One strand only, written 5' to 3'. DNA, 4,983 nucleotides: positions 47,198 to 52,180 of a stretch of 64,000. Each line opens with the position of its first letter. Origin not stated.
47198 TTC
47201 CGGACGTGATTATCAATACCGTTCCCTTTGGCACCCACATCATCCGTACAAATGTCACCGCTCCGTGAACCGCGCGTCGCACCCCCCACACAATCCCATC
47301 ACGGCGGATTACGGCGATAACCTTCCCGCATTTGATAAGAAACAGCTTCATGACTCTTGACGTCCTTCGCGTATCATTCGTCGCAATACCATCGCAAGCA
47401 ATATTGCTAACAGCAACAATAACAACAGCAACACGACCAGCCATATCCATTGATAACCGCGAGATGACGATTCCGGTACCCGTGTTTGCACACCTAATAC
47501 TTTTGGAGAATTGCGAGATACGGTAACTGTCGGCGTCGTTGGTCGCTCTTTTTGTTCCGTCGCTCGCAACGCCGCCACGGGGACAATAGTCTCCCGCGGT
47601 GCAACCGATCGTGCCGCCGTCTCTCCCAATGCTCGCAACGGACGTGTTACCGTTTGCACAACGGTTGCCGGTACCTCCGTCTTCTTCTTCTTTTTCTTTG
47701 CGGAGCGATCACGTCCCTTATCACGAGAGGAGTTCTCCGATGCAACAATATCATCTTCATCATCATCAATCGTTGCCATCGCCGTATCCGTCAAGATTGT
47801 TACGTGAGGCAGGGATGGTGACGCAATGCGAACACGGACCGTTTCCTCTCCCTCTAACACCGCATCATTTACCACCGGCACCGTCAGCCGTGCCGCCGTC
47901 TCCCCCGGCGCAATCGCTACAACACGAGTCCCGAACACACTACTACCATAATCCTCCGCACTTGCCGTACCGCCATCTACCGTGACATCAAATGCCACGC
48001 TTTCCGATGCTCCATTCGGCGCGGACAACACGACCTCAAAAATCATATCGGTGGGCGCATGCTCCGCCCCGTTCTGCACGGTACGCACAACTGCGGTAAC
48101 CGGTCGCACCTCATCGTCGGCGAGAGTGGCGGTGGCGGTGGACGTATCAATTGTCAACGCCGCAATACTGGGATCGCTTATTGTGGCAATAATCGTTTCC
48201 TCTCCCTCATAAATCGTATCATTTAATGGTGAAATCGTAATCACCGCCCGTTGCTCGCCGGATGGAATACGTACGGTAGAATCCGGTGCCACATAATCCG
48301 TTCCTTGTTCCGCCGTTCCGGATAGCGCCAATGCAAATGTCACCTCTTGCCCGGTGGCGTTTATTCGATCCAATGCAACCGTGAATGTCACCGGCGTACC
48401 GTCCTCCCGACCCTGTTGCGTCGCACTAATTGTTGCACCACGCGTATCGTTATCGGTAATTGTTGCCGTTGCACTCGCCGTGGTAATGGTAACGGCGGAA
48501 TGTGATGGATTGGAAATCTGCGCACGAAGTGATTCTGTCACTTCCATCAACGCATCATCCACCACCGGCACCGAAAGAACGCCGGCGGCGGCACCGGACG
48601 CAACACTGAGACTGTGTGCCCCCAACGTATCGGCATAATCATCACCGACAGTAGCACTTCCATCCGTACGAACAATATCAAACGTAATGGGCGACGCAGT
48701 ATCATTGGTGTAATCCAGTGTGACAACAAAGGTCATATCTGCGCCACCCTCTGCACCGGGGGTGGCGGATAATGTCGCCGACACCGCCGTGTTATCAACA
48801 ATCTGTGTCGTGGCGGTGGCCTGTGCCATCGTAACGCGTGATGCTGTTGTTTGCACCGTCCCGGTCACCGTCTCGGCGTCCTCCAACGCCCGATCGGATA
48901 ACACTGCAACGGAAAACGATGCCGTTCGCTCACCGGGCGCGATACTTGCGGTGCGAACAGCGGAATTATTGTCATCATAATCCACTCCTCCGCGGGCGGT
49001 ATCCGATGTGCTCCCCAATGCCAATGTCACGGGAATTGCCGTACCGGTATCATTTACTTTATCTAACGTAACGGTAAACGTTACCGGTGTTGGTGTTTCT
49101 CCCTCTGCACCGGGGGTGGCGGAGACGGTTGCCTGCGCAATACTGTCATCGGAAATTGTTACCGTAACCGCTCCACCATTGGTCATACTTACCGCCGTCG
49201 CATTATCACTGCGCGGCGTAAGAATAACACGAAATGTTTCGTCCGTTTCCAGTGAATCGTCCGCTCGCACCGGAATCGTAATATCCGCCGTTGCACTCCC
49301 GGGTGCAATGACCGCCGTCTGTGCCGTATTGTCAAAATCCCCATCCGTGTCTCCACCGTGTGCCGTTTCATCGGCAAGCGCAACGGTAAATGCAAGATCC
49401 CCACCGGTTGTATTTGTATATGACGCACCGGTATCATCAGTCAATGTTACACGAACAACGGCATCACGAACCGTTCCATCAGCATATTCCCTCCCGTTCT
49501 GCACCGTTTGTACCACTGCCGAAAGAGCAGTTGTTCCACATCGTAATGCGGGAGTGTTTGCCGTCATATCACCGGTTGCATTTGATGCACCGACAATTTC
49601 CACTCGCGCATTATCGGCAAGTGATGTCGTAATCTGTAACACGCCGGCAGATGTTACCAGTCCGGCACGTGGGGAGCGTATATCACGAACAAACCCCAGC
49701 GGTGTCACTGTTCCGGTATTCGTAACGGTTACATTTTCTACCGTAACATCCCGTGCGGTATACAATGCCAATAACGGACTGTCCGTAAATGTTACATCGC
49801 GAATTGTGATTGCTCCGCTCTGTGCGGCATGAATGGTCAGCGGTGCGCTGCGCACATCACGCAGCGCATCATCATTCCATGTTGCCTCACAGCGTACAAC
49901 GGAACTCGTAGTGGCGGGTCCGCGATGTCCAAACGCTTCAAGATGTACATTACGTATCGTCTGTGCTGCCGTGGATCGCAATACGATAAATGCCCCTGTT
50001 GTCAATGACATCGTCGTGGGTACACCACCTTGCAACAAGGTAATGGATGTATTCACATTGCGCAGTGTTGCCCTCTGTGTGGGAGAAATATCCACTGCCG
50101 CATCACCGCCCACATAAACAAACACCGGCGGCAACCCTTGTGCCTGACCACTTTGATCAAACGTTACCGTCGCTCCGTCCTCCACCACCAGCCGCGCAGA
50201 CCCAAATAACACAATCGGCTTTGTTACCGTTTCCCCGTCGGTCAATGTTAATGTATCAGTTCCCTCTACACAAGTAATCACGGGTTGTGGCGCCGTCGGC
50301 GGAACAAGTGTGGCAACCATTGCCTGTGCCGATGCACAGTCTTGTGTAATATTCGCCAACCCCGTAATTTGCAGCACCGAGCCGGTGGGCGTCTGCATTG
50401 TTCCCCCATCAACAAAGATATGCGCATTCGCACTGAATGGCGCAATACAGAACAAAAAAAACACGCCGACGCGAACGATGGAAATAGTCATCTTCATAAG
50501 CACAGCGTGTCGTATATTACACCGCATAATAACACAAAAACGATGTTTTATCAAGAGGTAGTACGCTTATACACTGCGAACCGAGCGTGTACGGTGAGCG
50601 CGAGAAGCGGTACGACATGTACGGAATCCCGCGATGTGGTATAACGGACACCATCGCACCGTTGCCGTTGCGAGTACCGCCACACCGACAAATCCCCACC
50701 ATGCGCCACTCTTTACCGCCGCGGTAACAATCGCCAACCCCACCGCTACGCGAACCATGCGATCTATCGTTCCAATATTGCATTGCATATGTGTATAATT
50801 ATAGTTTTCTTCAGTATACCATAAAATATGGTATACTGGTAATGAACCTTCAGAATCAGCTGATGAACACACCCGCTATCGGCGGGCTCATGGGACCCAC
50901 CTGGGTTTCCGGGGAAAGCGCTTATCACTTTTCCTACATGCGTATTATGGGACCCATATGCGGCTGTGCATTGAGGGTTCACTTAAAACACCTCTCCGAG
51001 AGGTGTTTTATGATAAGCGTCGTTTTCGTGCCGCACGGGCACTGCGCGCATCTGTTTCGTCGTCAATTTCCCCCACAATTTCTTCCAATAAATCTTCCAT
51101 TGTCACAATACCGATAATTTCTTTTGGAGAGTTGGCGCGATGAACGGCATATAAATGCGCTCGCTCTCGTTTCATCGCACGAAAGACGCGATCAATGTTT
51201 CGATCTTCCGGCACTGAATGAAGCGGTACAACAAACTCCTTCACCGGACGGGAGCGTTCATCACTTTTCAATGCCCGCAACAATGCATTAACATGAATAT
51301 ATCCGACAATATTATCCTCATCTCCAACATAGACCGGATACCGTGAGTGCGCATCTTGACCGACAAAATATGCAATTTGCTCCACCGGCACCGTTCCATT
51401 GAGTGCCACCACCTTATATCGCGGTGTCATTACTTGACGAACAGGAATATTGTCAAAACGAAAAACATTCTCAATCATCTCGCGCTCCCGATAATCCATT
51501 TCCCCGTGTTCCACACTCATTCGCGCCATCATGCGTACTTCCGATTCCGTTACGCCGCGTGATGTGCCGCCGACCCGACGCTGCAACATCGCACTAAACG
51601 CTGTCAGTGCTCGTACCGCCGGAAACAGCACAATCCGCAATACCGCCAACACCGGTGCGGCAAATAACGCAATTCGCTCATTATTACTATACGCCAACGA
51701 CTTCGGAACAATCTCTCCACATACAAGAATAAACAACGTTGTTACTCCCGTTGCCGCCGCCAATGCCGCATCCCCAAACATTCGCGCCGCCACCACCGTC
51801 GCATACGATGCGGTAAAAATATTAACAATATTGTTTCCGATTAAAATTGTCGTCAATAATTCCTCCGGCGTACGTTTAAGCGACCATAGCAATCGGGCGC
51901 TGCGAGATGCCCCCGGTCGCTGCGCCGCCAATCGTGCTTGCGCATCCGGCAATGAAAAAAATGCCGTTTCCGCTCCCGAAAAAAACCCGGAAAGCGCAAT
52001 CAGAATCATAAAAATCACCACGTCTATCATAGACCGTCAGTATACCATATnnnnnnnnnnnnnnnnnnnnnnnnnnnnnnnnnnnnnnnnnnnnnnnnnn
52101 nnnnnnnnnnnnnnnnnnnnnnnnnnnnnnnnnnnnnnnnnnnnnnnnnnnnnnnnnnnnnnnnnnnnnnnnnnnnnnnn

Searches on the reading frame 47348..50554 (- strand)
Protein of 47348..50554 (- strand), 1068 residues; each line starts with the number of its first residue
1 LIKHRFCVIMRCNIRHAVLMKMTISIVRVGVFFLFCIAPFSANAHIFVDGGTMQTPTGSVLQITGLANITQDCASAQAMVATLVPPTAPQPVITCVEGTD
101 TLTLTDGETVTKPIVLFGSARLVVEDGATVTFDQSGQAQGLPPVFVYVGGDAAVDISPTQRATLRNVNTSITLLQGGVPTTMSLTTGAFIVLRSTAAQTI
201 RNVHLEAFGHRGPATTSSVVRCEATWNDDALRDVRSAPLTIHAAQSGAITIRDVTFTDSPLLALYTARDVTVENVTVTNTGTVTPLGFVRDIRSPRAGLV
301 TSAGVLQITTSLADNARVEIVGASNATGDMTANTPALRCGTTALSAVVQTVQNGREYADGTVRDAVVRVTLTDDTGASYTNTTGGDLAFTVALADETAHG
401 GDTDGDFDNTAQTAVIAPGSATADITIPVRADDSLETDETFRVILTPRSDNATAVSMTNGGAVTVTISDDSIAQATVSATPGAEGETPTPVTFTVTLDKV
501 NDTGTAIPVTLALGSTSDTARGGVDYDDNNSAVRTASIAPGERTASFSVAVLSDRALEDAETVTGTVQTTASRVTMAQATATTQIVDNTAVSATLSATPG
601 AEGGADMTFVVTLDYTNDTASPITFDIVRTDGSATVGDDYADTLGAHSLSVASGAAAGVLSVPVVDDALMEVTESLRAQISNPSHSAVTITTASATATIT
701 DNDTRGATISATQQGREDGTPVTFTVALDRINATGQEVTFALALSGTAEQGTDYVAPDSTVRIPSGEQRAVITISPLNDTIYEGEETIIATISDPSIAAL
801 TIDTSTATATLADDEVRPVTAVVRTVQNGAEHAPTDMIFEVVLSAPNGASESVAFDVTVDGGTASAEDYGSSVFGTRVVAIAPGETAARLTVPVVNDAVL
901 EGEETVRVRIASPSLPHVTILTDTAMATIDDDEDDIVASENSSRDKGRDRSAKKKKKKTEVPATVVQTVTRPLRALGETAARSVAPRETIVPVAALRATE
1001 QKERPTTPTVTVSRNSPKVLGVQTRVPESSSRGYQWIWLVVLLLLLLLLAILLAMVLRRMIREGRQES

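Call 12: search_protein_families(library=pfam, proteins=[window:47348-50554:-], max_evalue=0.0001)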
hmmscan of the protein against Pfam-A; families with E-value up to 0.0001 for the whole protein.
window:47348-50554:- (1068 aa): 1 family
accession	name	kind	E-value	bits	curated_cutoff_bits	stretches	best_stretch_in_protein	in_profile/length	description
PF03160.20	Calx-beta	-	1.6e-32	112.5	27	3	716-814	18-118/119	Calx-beta domain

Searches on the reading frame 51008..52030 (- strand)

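Call 12: search_protein_families(library=pfam, proteins=[window:51008-52030:-], max_evalue=0.0001)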
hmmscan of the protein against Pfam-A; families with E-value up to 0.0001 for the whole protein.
window:51008-52030:- (340 aa): 2 families
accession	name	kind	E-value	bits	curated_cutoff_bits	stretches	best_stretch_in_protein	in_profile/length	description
PF01595.25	CNNM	-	1.9e-44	152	28.4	1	6-180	2-179/181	Cyclin M transmembrane N-terminal domain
PF00571.33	CBS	-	1.1e-14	54.9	24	2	197-255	1-56/57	CBS domain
